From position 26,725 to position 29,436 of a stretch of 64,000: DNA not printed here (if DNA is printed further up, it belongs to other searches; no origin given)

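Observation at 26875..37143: Single-strand gene string from a PucR-regulated TTT transporter through MmgE/PrpD-like and CapA-like genes into an orphan glycyl-radical enzyme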

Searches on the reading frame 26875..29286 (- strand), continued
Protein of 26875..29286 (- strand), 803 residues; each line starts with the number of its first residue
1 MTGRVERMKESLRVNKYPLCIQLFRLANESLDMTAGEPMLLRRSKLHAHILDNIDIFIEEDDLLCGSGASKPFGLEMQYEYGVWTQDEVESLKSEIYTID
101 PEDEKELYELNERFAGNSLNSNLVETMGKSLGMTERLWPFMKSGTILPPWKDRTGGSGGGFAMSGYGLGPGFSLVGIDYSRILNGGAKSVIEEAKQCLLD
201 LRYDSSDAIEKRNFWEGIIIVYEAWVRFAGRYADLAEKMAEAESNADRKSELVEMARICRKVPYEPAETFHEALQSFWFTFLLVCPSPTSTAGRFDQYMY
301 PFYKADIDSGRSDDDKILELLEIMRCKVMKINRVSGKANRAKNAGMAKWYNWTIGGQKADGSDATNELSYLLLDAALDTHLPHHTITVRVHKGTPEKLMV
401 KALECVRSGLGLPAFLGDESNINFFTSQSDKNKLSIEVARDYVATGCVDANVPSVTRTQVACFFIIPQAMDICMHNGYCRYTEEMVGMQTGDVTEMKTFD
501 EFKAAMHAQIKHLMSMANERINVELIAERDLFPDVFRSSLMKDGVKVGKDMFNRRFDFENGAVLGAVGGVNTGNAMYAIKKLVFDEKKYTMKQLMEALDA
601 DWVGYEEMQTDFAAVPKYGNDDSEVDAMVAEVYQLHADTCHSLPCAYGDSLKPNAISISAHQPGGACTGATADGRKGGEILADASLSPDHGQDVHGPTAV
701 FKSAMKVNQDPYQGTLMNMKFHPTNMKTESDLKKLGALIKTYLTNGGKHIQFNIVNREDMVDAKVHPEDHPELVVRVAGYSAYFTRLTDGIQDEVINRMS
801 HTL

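Call 29: search_solved_structures(query=window:26875-29286:-, max_evalue=1e-110, show_alignments=2)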
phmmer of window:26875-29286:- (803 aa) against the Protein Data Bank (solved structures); distinct sequences matched with E-value up to 1e-110: 5.
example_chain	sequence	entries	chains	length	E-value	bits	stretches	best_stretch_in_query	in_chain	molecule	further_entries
1r8w_A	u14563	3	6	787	3.1e-127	428.9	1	15-802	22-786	glycerol dehydratase | B12-independent glycerol dehydratase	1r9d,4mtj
7e7l_A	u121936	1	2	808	1.4e-120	406.9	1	177-801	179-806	Hydroxyphenylacetic acid decarboxylase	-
9f3w_A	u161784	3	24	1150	3.9e-120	405.4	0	4-798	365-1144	Choline trimethylamine-lyase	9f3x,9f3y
5i2a_A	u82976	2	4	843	2.8e-119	402.6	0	4-602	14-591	Diol-dehydratase | Diol dehydratase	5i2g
9rco_A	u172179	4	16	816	8.8e-113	381.1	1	2-799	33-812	Glycyl radical protein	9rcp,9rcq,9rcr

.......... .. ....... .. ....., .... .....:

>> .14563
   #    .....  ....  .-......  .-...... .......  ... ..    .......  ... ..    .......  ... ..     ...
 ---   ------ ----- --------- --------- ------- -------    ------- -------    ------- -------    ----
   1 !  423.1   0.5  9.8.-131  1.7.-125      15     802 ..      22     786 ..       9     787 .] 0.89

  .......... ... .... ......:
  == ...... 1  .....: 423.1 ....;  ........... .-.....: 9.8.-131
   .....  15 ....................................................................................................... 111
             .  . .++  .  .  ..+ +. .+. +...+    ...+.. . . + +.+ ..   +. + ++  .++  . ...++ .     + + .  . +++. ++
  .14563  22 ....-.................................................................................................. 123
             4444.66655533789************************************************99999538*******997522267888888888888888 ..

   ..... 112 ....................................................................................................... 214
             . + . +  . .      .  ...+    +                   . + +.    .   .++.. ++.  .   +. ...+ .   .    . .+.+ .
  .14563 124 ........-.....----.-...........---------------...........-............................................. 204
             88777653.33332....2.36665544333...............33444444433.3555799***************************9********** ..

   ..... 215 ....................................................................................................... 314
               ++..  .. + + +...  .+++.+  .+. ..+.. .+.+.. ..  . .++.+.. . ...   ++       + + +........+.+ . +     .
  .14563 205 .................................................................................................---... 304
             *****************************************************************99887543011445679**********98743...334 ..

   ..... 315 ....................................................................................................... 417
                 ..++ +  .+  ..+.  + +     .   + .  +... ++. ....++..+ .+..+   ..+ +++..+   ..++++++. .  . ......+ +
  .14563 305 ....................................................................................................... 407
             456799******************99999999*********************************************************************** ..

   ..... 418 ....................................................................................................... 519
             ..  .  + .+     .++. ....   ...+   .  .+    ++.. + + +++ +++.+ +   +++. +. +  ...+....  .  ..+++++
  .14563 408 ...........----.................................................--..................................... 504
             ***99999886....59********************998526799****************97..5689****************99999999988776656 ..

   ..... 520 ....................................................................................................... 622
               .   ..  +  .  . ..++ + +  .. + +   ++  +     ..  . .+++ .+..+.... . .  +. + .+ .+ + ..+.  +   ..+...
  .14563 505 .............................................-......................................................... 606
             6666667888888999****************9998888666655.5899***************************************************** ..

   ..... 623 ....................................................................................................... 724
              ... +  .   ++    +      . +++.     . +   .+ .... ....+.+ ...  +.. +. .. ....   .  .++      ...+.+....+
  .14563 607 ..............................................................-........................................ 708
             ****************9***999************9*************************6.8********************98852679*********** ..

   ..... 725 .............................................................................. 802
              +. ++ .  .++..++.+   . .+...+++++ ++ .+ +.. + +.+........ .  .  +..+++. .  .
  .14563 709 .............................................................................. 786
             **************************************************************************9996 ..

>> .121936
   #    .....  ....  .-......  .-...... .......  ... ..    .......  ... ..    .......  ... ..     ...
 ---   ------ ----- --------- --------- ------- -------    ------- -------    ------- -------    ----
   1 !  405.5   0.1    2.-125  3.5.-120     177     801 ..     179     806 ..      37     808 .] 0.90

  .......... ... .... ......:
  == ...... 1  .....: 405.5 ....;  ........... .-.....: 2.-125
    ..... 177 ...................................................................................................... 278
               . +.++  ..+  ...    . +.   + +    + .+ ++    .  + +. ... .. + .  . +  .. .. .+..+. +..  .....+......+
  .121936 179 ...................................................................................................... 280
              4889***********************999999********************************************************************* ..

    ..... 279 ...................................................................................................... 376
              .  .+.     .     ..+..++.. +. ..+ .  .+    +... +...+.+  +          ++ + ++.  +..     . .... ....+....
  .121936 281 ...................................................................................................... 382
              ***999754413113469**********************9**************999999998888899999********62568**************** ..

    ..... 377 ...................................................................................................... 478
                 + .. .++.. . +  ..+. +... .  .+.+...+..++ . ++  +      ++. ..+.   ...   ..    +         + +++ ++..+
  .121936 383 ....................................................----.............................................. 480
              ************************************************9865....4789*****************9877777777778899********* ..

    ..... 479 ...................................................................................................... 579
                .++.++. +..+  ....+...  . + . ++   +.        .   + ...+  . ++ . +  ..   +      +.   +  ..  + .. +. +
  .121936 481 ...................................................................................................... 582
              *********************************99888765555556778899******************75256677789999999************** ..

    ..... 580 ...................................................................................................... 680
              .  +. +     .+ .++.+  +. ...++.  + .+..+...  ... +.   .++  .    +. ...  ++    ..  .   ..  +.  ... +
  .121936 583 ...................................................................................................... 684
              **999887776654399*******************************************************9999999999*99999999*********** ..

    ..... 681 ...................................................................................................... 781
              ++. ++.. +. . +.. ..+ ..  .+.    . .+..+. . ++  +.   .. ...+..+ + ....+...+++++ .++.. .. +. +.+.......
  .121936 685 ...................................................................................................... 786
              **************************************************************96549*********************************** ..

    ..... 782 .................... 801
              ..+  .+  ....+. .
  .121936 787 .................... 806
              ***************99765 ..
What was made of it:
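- On B12-independent glycerol/diol dehydratase: The aligned residues are Leu and Val (call 29).
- Closest known: GRE 1,2-eliminases and isomerases. Different: The positions aligned to GDH His164, His281 and Asp447 are Leu, Pro and Val (call 29).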

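Call 37: search_protein_families(library=pfam, proteins=[L055:12475-13548:+, L017:19050-20090:+, L005:8585-9181:-, L005:9507-10649:+, L067:17395-18702:+, L017:13953-15197:+, L017:20080-20736:+, L067:16176-17393:+, L067:18662-19921:+, L067:13600-14901:+], max_evalue=0.01)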
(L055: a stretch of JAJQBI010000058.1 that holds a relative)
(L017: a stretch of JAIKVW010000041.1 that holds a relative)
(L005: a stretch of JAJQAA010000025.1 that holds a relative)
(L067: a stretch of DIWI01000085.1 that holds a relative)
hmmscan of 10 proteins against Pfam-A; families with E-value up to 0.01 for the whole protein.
L055:12475-13548:+ (357 aa): 1 family
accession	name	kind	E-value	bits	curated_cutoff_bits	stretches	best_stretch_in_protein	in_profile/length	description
PF01208.23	URO-D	-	5.9e-06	26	23.9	1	182-293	174-282/346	Uroporphyrinogen decarboxylase (URO-D)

L017:19050-20090:+ (346 aa): 1 family
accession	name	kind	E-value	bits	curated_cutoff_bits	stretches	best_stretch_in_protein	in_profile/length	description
PF13228.11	DUF4037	-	1.2e-28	100.2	22.1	1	149-254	1-100/101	Domain of unknown function (DUF4037)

L005:8585-9181:- (198 aa): 3 families
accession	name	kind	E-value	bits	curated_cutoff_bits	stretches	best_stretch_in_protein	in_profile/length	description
PF03551.20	PadR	-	1.1e-15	57.8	27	1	8-81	1-73/75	Transcriptional regulator PadR-like family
PF10400.15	Vir_act_alpha_C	-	5.9e-15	56.2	22.4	1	96-178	2-76/78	Virulence activator alpha C-term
PF22194.2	F-93_WHD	-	0.00015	22.2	28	1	13-77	8-62/62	F-93, winged-helix domain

L005:9507-10649:+ (380 aa): 5 families
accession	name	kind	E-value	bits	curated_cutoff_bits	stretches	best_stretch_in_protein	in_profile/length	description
PF00441.29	Acyl-CoA_dh_1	-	1.6e-51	174.8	22.4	1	229-379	1-150/150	Acyl-CoA dehydrogenase, C-terminal domain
PF02770.24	Acyl-CoA_dh_M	-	8.2e-30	103.3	33.3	1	121-217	1-97/97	Acyl-CoA dehydrogenase, middle domain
PF02771.21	Acyl-CoA_dh_N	-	2.6e-28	99.1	22.9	1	6-117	3-113/113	Acyl-CoA dehydrogenase, N-terminal domain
PF08028.16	Acyl-CoA_dh_2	-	2.1e-25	90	22.7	1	244-367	1-133/134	Acyl-CoA dehydrogenase, C-terminal domain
PF22924.1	ACOX_C_alpha1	-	9.4e-06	26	27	1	275-379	62-169/169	Acyl-CoA oxidase, C-alpha1 domain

L067:17395-18702:+ (435 aa): 1 family
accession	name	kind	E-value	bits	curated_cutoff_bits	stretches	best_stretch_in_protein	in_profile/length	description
PF06050.19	HGD-D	-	3.6e-52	178.5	28.4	1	50-427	3-340/342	2-hydroxyglutaryl-CoA dehydratase, D-component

L017:13953-15197:+ (414 aa): 4 families
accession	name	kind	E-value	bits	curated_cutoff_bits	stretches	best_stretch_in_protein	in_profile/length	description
PF07690.21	MFS_1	-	4e-41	141.5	33.4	2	15-312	4-291/347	Major Facilitator Superfamily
PF00083.30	Sugar_tr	-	3.7e-06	26.5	22.3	0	8-249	14-271/452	Sugar (and other) transporter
PF13347.12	MFS_2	-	1.4e-05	24.2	27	1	140-343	145-342/427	MFS/sugar transport protein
PF23262.1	NFD4_C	-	0.00016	22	27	1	213-400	8-198/215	NFD4, C-terminal domain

L017:20080-20736:+ (218 aa): 2 families
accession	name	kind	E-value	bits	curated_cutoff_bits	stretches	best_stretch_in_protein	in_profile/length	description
PF13526.11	DUF4125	-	9.4e-64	215.2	25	1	24-214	6-197/197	Protein of unknown function (DUF4125)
PF25042.1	DUF7787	-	0.0042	17.5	25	1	176-215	6-45/58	Domain of unknown function (DUF7787)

L067:16176-17393:+ (405 aa): 1 family
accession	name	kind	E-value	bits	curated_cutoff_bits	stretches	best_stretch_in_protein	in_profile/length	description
PF06050.19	HGD-D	-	9.2e-45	154.1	28.4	1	62-398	4-339/342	2-hydroxyglutaryl-CoA dehydratase, D-component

L067:18662-19921:+ (419 aa): 1 family
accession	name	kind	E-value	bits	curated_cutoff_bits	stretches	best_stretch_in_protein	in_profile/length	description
PF02515.22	CoA_transf_3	-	2.2e-93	313.7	23.3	1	21-393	1-364/366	CoA-transferase family III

L067:13600-14901:+ (433 aa): 2 families
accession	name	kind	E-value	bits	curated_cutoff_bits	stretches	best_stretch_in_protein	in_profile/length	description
PF03600.22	CitMHS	-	5.9e-23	81.9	31.9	2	9-317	12-277/336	Citrate transporter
PF03553.21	Na_H_antiporter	-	1.3e-05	25.1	23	1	7-187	106-291/303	Na+/H+ antiporter family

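Call 45: find_encoding_contigs(protein=P0104, flank=10000, max_places=3)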
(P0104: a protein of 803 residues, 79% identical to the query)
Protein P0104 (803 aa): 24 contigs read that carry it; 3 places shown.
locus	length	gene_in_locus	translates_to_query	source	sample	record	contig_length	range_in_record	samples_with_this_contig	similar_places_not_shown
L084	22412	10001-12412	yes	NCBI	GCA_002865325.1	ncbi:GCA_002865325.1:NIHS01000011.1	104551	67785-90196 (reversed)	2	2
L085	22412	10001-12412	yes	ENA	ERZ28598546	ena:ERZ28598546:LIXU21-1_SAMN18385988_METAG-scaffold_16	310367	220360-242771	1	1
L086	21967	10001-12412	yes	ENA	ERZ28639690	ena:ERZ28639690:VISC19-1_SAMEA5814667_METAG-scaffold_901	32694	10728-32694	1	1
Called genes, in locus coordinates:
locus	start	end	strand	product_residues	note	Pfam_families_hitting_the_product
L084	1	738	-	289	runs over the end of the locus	PF12911:OppC_N, PF00528:BPD_transp_1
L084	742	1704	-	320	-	PF19300:BPD_transp_1_N, PF00528:BPD_transp_1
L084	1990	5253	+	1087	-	PF02129:Peptidase_S15, PF00561:Abhydrolase_1 (faint), PF12146:Hydrolase_4 (faint), PF07859:Abhydrolase_3 (faint), PF08530:PepX_C, PF20434:BD-FAE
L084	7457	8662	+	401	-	PF00872:Transposase_mut, PF10551:MULE (faint)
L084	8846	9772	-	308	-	PF12837:Fer4_6 (faint), PF13353:Fer4_12, PF00037:Fer4, PF13237:Fer4_10, PF12838:Fer4_7, PF13187:Fer4_9, PF00037:Fer4 (weak), PF04055:Radical_SAM, +5 more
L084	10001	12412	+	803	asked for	PF02901:PFL-like, PF01228:Gly_radical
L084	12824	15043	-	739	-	PF02534:T4SS-DNA_transf, PF10412:TrwB_AAD_bind, PF12696:TraG-D_C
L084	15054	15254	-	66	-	-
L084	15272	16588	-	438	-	PF17802:SpaA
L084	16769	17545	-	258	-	-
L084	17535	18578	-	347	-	PF06970:RepA_N, PF19481:DUF6017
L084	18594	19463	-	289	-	PF02195:ParB_N, PF17762:HTH_ParB (weak)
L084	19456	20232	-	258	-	PF00142:Fer4_NifH, PF01656:CbiA, PF02374:ArsA_ATPase, PF06564:CBP_BcsQ, PF07015:VirC1 (faint), PF09140:MipZ, PF10609:ParA, PF13614:AAA_31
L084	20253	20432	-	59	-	-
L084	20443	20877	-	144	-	PF19552:DUF6075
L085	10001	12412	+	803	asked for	PF02901:PFL-like, PF01228:Gly_radical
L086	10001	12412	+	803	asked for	PF02901:PFL-like, PF01228:Gly_radical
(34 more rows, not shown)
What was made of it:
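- Closest known: GRE arylacetate decarboxylases. Same: Some related loci hold PadR regulators, enoate reductases and 2-hydroxyacyl-CoA dehydratase genes, which are typical of aromatic-acid metabolism (calls 37, 45).
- The neighbours in other genomes point to more than one substrate class: peptide-like, phenolic-acid-like, or 2-hydroxyacyl-CoA chemistry (calls 37, 45).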

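Call 50: find_homologous_proteins(query=L001:8824-9792:+, max_evalue=1e-40)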
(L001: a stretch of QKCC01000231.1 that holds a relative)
Query L001:8824-9792:+ (322 aa): 7827 proteins with E <= 1e-40 among 8000 candidates; the best 120 are listed.
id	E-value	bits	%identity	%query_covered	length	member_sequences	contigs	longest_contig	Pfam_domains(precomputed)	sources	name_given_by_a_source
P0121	5.5e-211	718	100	95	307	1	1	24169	PF14697.12,PF04055.28,PF12797.13,PF13353.12,PF12837.13,PF00037.33,PF12838.13,PF13237.12,PF13187.12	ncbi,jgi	-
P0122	1.4e-163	562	74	95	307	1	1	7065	PF14697.12,PF04055.28,PF12797.13,PF13353.12,PF12837.13,PF00037.33,PF12838.13,PF13237.12,PF13187.12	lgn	-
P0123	8.5e-163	559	76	95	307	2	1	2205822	PF14697.12,PF04055.28,PF12797.13,PF13353.12,PF12837.13,PF00037.33,PF13484.12,PF12838.13,PF25160.2,PF13237.12,PF13187.12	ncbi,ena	-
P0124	1.0e-133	464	63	95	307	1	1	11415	PF14697.12,PF04055.28,PF13353.12,PF12837.13,PF00037.33,PF12838.13,PF13237.12,PF13187.12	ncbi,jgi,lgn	-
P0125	1.2e-132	460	65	95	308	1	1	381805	PF14697.12,PF04055.28,PF12797.13,PF13353.12,PF12837.13,PF00037.33,PF12838.13,PF25160.2,PF13237.12,PF13187.12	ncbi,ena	-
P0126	7.0e-129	448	64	95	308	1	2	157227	PF14697.12,PF04055.28,PF13353.12,PF12837.13,PF00037.33,PF12838.13,PF13237.12,PF13187.12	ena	-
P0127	4.5e-121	422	60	95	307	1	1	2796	PF14697.12,PF04055.28,PF12797.13,PF13353.12,PF12837.13,PF00037.33,PF12838.13,PF13237.12,PF12800.13,PF13187.12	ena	-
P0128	8.4e-118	411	56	94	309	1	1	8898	PF14697.12,PF04055.28,PF12797.13,PF13353.12,PF12837.13,PF00037.33,PF13484.12,PF12838.13,PF13237.12,PF12800.13,PF13187.12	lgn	-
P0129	7.4e-114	398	56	95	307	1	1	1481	PF14697.12,PF12837.13,PF13484.12,PF12838.13,PF12800.13,PF04055.28,PF12797.13,PF13353.12,PF00037.33,PF25160.2,PF13237.12,PF13187.12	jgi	jgi:pyruvate formate lyase activating enzyme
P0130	1.5e-112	394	57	95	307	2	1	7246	PF04055.28,PF12797.13,PF13353.12,PF12837.13,PF00037.33,PF12838.13,PF13237.12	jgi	-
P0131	2.7e-112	393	57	94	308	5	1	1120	PF14697.12,PF12837.13,PF13484.12,PF12838.13,PF12800.13,PF04055.28,PF12797.13,PF13353.12,PF00037.33,PF25160.2,PF13237.12,PF13187.12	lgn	-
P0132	3.2e-111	390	57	93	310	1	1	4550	PF14697.12,PF04055.28,PF12797.13,PF13353.12,PF12837.13,PF00037.33,PF12838.13,PF25160.2,PF13237.12,PF12800.13,PF13187.12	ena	-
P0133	3.3e-111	390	57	93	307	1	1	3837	PF14697.12,PF04055.28,PF12797.13,PF13353.12,PF12837.13,PF00037.33,PF12838.13,PF13237.12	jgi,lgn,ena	-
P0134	1.9e-110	387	55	95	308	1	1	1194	PF14697.12,PF04055.28,PF12797.13,PF13353.12,PF12837.13,PF00037.33,PF12838.13,PF25160.2,PF13237.12,PF12800.13,PF13187.12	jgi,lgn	-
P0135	2.5e-110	387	54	94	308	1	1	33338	PF14697.12,PF04055.28,PF12797.13,PF13353.12,PF12837.13,PF00037.33,PF12838.13,PF25160.2,PF13237.12,PF13187.12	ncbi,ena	-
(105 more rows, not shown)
